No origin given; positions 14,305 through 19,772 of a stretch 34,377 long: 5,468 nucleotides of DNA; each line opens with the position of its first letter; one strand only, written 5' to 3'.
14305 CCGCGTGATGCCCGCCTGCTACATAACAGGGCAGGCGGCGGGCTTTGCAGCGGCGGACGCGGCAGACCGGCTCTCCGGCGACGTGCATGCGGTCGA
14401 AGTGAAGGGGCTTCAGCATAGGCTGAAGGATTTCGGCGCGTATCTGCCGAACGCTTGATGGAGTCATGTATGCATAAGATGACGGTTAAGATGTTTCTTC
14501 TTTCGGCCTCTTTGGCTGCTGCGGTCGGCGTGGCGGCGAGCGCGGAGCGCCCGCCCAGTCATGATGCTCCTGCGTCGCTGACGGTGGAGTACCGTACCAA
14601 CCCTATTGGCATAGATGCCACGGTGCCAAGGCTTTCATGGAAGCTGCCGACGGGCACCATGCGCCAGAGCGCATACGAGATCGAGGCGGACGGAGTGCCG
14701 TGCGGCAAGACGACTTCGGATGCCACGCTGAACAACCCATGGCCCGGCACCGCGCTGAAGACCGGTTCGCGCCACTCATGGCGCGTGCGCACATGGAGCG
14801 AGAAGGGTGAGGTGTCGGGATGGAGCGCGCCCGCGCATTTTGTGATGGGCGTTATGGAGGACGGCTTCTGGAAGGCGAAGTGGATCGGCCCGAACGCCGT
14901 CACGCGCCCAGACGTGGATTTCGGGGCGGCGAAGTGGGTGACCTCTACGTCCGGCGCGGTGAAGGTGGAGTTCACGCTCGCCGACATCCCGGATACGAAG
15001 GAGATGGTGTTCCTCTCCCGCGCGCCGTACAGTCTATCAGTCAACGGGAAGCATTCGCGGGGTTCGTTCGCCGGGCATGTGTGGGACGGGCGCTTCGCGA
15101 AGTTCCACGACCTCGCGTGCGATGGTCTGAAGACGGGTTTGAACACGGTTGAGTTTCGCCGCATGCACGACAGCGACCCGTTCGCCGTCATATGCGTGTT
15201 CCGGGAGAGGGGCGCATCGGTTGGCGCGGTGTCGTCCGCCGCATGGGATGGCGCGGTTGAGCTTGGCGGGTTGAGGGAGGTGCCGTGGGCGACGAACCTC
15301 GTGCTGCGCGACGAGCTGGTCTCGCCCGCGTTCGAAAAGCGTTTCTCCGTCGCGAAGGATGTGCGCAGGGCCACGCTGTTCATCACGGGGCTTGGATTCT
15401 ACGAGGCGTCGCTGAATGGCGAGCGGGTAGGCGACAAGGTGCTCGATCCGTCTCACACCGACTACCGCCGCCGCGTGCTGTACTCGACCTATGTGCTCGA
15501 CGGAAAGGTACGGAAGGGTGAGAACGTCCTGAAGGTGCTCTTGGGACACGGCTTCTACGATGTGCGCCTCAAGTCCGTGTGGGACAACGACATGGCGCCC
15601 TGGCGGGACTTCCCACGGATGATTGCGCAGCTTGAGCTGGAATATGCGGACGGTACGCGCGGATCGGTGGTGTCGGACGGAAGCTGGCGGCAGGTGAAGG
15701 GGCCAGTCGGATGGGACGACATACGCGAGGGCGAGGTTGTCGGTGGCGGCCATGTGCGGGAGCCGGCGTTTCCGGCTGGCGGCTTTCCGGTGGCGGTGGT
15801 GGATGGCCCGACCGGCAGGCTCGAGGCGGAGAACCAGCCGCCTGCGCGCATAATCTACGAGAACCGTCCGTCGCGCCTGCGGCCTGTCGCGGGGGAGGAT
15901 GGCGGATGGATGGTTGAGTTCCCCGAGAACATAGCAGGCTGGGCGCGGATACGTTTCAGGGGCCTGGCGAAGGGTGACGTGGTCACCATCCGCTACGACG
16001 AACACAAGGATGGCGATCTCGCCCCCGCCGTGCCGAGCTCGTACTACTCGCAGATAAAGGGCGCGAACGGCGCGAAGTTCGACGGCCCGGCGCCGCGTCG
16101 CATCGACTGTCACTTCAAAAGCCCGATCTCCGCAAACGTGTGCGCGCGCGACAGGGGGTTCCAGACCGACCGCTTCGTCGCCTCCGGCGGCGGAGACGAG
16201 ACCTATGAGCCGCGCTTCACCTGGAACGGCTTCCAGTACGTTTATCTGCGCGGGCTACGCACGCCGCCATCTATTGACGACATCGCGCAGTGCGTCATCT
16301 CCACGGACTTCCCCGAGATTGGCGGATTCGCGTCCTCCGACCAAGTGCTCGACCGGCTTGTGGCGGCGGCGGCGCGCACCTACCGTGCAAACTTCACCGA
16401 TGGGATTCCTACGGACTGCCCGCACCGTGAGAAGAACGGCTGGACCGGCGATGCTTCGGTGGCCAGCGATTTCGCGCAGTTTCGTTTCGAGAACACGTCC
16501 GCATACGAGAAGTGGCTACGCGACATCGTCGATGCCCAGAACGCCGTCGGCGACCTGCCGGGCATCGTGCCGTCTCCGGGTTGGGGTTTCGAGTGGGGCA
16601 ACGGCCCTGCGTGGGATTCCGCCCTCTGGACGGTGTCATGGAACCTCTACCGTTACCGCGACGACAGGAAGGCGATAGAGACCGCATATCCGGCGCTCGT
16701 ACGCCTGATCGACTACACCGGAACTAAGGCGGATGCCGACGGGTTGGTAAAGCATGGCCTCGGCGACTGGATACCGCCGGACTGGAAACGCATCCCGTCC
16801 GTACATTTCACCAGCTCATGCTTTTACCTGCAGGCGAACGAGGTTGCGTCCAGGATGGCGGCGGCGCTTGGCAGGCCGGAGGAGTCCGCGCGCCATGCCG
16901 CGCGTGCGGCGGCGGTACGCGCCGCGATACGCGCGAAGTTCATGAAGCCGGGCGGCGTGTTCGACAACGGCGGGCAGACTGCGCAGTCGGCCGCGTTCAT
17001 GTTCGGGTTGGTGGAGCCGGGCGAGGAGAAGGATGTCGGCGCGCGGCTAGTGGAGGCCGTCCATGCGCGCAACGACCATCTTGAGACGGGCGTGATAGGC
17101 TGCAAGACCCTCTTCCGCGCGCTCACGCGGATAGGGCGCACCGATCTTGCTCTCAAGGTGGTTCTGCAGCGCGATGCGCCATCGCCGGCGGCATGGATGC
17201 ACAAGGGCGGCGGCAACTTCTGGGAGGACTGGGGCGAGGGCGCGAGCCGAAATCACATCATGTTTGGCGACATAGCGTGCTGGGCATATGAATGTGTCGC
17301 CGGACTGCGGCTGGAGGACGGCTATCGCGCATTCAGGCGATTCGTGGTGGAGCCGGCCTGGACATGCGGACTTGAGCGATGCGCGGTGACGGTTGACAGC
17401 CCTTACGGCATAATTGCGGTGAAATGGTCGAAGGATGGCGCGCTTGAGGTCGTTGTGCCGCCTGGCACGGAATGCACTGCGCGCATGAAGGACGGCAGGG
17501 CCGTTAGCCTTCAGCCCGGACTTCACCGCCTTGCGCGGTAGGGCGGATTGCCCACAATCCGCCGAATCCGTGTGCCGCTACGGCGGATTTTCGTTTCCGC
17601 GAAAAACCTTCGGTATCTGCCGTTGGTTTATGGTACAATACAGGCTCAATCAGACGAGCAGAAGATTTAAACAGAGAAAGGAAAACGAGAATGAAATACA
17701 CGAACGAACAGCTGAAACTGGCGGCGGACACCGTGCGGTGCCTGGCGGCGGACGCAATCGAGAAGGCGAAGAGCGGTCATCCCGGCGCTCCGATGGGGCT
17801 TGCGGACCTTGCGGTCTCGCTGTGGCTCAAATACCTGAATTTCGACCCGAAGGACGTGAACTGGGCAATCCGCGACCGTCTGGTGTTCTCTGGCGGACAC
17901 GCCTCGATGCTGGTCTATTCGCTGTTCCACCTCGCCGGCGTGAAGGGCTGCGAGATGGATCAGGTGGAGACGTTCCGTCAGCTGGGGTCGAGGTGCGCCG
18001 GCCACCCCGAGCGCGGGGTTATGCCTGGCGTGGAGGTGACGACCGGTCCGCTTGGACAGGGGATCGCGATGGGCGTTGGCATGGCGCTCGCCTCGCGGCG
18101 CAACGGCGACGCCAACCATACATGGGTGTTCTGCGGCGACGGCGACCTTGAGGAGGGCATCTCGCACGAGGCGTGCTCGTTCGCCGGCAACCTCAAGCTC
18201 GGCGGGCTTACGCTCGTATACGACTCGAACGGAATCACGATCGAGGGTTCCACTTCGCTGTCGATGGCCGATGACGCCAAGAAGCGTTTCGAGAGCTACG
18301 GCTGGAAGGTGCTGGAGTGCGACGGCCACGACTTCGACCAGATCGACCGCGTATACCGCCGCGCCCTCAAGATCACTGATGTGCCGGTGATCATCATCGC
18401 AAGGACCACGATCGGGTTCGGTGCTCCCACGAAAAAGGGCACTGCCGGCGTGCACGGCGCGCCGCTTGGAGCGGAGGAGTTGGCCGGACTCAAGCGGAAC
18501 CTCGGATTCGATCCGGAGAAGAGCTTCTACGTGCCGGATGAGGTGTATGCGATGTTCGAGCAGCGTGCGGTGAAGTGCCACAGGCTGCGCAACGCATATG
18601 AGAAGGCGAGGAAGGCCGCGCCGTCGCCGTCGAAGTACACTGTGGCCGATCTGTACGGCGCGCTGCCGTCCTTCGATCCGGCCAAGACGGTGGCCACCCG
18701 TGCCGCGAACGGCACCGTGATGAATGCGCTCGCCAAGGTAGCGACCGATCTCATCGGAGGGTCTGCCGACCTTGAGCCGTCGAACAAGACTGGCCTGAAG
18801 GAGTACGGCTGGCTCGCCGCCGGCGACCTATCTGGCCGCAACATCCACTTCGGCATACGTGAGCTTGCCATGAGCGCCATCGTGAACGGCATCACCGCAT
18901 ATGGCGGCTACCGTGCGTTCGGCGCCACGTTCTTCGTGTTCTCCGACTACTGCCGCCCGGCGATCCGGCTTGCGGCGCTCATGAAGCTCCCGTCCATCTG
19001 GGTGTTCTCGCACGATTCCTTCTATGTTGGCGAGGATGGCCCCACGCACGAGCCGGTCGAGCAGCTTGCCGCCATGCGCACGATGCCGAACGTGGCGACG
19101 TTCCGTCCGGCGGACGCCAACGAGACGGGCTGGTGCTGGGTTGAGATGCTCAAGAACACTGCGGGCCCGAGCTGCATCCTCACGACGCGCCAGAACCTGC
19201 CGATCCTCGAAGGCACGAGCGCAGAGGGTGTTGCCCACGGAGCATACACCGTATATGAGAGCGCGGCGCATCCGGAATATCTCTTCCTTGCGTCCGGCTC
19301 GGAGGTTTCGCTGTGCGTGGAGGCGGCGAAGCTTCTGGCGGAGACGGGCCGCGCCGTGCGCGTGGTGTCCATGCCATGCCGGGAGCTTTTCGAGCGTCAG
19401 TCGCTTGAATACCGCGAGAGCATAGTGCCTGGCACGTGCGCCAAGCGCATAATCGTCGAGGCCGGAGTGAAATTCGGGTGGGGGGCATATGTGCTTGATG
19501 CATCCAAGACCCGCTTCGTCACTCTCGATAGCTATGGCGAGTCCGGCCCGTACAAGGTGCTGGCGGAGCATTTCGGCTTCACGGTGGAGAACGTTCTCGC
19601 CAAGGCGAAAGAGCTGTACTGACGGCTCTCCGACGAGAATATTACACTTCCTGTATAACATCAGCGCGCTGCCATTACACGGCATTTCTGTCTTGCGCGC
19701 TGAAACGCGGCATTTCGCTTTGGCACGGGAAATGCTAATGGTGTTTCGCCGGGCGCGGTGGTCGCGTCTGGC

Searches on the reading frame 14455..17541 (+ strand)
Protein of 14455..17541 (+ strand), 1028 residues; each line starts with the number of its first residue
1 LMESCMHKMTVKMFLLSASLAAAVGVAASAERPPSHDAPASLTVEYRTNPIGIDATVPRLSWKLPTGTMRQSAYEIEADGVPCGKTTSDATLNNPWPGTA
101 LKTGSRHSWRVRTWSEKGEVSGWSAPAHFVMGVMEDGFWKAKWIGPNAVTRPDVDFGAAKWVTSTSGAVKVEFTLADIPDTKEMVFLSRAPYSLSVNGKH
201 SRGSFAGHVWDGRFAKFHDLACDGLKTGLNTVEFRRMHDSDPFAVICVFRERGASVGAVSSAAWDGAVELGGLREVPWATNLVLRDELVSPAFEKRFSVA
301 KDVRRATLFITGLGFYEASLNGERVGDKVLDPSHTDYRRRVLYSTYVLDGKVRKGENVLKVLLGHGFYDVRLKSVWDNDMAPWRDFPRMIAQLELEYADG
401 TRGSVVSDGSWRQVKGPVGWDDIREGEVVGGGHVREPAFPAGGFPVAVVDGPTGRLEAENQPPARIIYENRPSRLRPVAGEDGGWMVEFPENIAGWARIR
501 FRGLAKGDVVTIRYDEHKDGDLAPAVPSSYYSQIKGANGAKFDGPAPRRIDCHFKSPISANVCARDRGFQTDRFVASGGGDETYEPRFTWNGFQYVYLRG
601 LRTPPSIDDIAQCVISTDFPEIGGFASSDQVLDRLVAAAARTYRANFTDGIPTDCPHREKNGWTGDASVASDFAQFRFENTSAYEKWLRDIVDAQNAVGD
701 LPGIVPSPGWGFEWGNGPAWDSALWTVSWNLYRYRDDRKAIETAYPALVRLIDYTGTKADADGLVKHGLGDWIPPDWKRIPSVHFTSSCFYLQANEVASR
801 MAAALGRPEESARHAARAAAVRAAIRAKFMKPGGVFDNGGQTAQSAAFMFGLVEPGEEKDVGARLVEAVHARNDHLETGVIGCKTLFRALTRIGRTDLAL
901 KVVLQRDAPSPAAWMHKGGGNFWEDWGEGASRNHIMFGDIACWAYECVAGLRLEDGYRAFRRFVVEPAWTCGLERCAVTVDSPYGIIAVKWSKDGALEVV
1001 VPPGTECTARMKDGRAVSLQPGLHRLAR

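Call 81: search_protein_families(library=pfam, proteins=[window:14455-17541:+], max_evalue=0.001)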
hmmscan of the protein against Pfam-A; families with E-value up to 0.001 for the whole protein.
window:14455-17541:+ (1028 aa): 5 families
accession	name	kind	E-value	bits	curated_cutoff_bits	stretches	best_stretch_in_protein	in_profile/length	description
PF17389.8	Bac_rhamnosid6H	-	8e-79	265.8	24.5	1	621-948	2-339/339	Bacterial alpha-L-rhamnosidase 6 hairpin glycosidase domain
PF08531.16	Bac_rhamnosid_N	-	1.4e-37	129.6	25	1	301-466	1-170/172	Alpha-L-rhamnosidase N-terminal domain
PF25788.1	Ig_Rha78A_N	-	1.2e-25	90.2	27.4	1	40-135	2-105/105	Rha78A-like, N-terminal immunoglobulin domain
PF05592.18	Bac_rhamnosid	-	2.4e-10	40.6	22.2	1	568-615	54-101/102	Bacterial alpha-L-rhamnosidase concanavalin-like domain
PF17390.7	Bac_rhamnosid_C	-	1.5e-08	34.8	22.1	1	957-1014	6-66/78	Bacterial alpha-L-rhamnosidase C-terminal domain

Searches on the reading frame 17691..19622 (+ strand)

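Call 81: search_protein_families(library=pfam, proteins=[window:17691-19622:+], max_evalue=0.001)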
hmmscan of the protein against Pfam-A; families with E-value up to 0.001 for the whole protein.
window:17691-19622:+ (643 aa): 6 families
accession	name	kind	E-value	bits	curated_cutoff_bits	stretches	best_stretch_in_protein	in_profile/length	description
PF00456.26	Transketolase_N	-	3.7e-111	371.7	22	1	10-306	4-310/334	Transketolase, thiamine diphosphate binding domain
PF02779.29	Transket_pyr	-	1.3e-45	155.6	27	1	333-504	2-173/174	Transketolase, pyrimidine binding domain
PF22613.1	Transketolase_C_1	-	8.2e-35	119.9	27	1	517-631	1-113/113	Transketolase-like TK C-terminal domain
PF02780.25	Transketolase_C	-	2e-11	44.3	25.9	1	528-635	10-124/124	Transketolase, C-terminal domain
PF13292.11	DXP_synthase_N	-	3.6e-08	33.5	21.2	1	4-184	14-175/274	1-deoxy-D-xylulose-5-phosphate synthase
PF00676.26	E1_dh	-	1.5e-06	27.9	22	1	117-225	99-207/300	Dehydrogenase E1 component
